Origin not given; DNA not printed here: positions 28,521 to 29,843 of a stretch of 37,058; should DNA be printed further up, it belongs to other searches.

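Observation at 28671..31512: Lower-GC two-gene block splits an ABC importer operon between its binding-protein and permease genes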

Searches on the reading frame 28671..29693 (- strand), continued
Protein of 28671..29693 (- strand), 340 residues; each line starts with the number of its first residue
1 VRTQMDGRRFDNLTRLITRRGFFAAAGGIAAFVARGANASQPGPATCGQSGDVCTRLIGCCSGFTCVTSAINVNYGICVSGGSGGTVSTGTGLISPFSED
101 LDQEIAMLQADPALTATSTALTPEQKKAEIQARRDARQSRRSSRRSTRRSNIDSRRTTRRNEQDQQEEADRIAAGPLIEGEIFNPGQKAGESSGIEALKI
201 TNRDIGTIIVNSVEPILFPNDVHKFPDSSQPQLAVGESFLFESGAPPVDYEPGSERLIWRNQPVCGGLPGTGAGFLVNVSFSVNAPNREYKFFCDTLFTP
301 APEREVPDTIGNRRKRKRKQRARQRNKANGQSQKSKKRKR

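Call 40: search_protein_families(library=ncbifam, proteins=[window:28671-29681:-], max_evalue=0.01)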
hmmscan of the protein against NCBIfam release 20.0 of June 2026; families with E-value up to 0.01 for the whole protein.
window:28671-29681:- (336 aa): 0 families

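Call 41: search_solved_structures(query=A1, max_evalue=10, show_alignments=2)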
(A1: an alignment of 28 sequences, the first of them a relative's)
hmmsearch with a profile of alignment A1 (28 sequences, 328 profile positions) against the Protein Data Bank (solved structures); distinct sequences matched with E-value up to 10: 3.
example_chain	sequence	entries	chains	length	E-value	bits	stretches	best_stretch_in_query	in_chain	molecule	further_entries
7urh_A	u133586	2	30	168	0.37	13.3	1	174-232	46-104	Ferritin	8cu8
5ldd_B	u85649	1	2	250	0.85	12.1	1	130-196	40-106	Ccz1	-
2naj_A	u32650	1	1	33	2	10.9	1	47-66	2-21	Tau-theraphotoxin-Hs1a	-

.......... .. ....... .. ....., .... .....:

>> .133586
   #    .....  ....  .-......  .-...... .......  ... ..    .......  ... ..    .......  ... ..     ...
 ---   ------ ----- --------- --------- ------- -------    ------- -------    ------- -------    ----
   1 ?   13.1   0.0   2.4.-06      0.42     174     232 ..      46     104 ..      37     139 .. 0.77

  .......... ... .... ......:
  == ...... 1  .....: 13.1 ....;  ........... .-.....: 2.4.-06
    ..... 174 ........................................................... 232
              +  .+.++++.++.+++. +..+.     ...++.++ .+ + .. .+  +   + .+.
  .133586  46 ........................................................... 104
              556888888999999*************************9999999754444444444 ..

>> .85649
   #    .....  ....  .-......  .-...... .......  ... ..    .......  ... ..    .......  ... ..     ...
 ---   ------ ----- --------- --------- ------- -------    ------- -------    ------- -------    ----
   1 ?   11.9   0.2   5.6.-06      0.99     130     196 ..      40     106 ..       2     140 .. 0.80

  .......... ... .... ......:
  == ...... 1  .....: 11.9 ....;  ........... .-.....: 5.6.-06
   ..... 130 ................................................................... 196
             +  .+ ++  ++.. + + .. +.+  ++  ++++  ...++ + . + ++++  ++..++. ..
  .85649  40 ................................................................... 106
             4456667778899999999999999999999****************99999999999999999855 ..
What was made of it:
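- On Knottin / inhibitor cystine knot: The best PDB sequence match is a theraphotoxin at E = 2 (call 41).
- Closest known: Inhibitor-cystine-knot. Different: There is no significant sequence match to any knottin family (call 41).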

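Call 58: find_encoding_contigs(protein=P0023, flank=3000, max_places=3)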
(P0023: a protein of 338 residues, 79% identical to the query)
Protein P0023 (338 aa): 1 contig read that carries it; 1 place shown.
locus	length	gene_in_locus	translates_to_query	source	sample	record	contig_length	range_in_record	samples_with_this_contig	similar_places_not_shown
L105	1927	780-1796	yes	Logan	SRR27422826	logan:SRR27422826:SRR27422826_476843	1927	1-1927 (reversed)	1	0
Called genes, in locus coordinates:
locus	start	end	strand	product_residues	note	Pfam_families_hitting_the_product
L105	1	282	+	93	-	?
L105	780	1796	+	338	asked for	-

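Call 59: search_protein_representatives(alignment_id=A1)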
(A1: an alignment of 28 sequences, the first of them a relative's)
Query: 28 sequences, 328 profile positions. Proteins with E-value up to 0.001 (for the whole library): 311; up to 1e-10: 106; up to 1e-30: 68. The best 150 are listed.
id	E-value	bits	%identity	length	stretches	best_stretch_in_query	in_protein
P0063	4.8e-129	446.8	-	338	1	1-326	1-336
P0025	7.8e-125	433.0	-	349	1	1-327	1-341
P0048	1.0e-117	409.6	-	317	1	1-328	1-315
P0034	2.1e-110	385.6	-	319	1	1-328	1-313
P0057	4.3e-105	368.1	-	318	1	1-319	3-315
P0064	2.3e-102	359.1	-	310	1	1-319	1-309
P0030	1.6e-101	356.4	-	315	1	1-322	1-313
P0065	9.8e-101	353.8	-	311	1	1-322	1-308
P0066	3.0e-100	352.2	-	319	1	1-325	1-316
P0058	3.0e-99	348.9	-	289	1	1-319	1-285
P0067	3.2e-97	342.2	-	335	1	1-311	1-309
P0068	1.9e-93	329.8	-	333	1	1-325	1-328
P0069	8.2e-92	324.5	-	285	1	1-279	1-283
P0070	4.5e-89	315.5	-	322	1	1-313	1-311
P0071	1.7e-88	313.6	-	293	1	1-293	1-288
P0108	3.9e-42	161.2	-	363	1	56-259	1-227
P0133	9.5e-21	90.9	-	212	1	58-116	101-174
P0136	1.1e-19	87.5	-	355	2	1-84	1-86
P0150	8.8e-15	71.3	-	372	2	1-134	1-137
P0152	1.1e-14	70.9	-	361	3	1-122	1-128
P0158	2.3e-12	63.4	-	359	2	1-139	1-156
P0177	1.0e-07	48.1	-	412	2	1-111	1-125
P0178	1.4e-07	47.6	-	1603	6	171-245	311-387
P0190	1.3e-06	44.4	-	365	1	1-64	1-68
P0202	5.2e-06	42.5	-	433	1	1-67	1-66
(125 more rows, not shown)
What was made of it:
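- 28671..29681 (-): ORF-A, 336 aa (the mechanical ORF starts at GTG 29693). Domains: Tat-type leader, six-Cys knot, basic helix, LTD-like Ig domain and polybasic tail. 68 clusters at E <= 1e-30 among 1.84 billion representatives (call 59).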

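Call 63: find_encoding_contigs(protein=P0043, flank=3000, max_places=1)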
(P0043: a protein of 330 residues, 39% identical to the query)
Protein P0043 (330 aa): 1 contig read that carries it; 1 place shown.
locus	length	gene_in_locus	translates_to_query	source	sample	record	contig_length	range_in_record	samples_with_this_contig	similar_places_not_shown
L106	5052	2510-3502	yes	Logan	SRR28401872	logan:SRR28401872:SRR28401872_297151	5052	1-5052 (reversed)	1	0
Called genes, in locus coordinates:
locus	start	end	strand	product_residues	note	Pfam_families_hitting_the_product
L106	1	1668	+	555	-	?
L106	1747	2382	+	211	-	PF03167:UDG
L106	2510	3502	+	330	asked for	-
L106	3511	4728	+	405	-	PF00070:Pyr_redox (weak), PF00890:FAD_binding_2 (weak), PF01266:DAO, PF01494:FAD_binding_3, PF04820:Trp_halogenase (faint), PF07992:Pyr_redox_2 (faint), PF13450:NAD_binding_8 (weak)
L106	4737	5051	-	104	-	?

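Call 64: find_encoding_contigs(protein=P0045, flank=3000, max_places=1)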
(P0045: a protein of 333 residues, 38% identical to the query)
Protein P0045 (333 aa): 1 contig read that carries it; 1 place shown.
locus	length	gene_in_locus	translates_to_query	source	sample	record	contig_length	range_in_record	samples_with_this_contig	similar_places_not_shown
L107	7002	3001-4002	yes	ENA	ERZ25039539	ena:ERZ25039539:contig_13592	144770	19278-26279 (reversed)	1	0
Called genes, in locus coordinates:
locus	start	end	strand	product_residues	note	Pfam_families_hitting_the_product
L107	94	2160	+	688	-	PF00929:RNase_T, PF01541:GIY-YIG, PF27096:UvrC_M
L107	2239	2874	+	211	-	PF03167:UDG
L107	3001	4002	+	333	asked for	-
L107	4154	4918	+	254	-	-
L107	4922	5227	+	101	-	-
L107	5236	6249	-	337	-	PF03747:ADP_ribosyl_GH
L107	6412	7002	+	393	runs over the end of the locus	PF01053:Cys_Met_Meta_PP, PF00155:Aminotran_1_2 (weak), PF01041:DegT_DnrJ_EryC1 (weak)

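Call 68: search_protein_families(library=padloc, proteins=[window:28671-29681:-], max_evalue=0.01)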
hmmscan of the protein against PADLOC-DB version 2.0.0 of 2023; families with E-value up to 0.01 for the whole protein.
window:28671-29681:- (336 aa): 0 families

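Call 69: search_protein_families(library=phrogs, proteins=[window:28671-29681:-], max_evalue=0.01)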
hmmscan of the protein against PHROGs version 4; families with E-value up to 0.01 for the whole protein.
window:28671-29681:- (336 aa): 0 families

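Call 72: search_protein_families(library=pfam, proteins=[P0178, P0136, P0150, P0152, P0158, P0177, P0202, P0190, P0133, P0108], max_evalue=0.01)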
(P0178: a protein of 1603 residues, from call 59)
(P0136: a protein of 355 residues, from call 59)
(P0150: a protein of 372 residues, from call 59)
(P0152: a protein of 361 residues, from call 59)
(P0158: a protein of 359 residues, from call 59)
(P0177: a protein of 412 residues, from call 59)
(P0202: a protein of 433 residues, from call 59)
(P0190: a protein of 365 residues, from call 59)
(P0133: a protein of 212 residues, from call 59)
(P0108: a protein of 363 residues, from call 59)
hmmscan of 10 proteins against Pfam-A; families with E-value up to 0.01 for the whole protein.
P0178 (1603 aa): 7 families
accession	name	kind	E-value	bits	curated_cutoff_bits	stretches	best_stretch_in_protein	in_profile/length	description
PF00932.25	LTD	-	5e-116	381.3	34.3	10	1043-1143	14-107/109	Lamin Tail Domain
PF13517.12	FG-GAP_3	-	1.1e-14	55.1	26.9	2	1512-1570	1-61/61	FG-GAP-like repeat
PF01839.29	FG-GAP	-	1.5e-08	34.8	22.1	0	1509-1524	6-21/37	FG-GAP repeat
PF18884.5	TSP3_bac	-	1.4e-06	28.5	25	1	1403-1422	1-20/22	Bacterial TSP3 repeat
PF00565.23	SNase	-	6e-05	23.9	21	1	51-164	1-106/107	Staphylococcal nuclease homologue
PF14263.11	DUF4354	-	0.00074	19.9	25.5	0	454-481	53-80/123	Domain of unknown function (DUF4354)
PF12256.14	TcdB_toxin_midN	-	0.0062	16.3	24.8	0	1556-1584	31-58/181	Insecticide toxin TcdB middle/N-terminal region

P0136 (355 aa): 0 families

P0150 (372 aa): 0 families

P0152 (361 aa): 0 families

P0158 (359 aa): 1 family
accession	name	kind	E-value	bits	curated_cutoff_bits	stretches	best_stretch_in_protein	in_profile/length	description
PF21827.1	New_glue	-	0.0095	16.1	31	0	99-154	29-80/94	New glue protein family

P0177 (412 aa): 0 families

P0202 (433 aa): 1 family
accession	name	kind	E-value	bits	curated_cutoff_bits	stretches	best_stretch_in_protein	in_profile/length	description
PF17557.7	Conotoxin_I2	-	0.0054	17.2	27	1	262-287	1-26/38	I2-superfamily conotoxins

P0190 (365 aa): 2 families
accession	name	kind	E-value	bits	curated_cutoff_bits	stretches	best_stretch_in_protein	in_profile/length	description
PF23416.1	DUF7107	-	1.4e-06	28.9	24.6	1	81-126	1-47/48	Domain of unknown function (DUF7107)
PF04706.18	Dickkopf_N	-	0.0097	16.7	25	1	81-126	1-51/51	Dickkopf N-terminal cysteine-rich region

P0133 (212 aa): 0 families

P0108 (363 aa): 0 families

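Call 90: list_cluster_members(proteins=[P0136, P0150, P0152, P0158, P0177, L034:7200-7925:+, P0024, P0178])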
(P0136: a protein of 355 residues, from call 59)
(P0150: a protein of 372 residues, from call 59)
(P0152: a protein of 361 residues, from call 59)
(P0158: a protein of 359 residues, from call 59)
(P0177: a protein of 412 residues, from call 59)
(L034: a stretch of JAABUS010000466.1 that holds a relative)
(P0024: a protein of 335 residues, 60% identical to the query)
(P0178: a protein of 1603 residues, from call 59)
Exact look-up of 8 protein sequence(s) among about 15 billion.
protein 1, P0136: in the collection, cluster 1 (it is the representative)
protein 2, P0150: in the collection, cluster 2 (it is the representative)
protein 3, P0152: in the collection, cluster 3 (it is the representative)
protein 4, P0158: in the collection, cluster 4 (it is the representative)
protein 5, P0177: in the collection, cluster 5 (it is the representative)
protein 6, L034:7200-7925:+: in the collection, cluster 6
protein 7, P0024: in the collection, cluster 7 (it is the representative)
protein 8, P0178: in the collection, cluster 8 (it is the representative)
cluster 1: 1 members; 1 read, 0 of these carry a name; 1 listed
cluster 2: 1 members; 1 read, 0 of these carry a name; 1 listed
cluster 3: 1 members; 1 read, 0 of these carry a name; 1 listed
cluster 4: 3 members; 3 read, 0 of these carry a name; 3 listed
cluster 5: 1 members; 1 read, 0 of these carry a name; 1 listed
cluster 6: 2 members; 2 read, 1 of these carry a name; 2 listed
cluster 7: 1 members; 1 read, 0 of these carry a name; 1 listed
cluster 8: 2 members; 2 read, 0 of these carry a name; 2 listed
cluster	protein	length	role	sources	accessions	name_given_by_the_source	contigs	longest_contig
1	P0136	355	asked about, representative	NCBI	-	-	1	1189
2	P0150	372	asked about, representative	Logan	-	-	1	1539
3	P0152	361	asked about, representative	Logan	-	-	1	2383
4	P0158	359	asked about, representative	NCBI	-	-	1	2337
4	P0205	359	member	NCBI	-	-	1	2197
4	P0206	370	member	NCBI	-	-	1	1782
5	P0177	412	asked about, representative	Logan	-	-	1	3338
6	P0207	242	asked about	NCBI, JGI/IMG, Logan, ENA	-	hypothetical protein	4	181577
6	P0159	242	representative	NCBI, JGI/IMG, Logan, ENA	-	-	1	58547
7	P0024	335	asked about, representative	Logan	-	-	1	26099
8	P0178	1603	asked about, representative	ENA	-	-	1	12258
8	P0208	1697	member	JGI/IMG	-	-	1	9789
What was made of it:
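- Tried and rejected: Cluster look-up gave no taxon names for the distant knot proteins (call 90).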
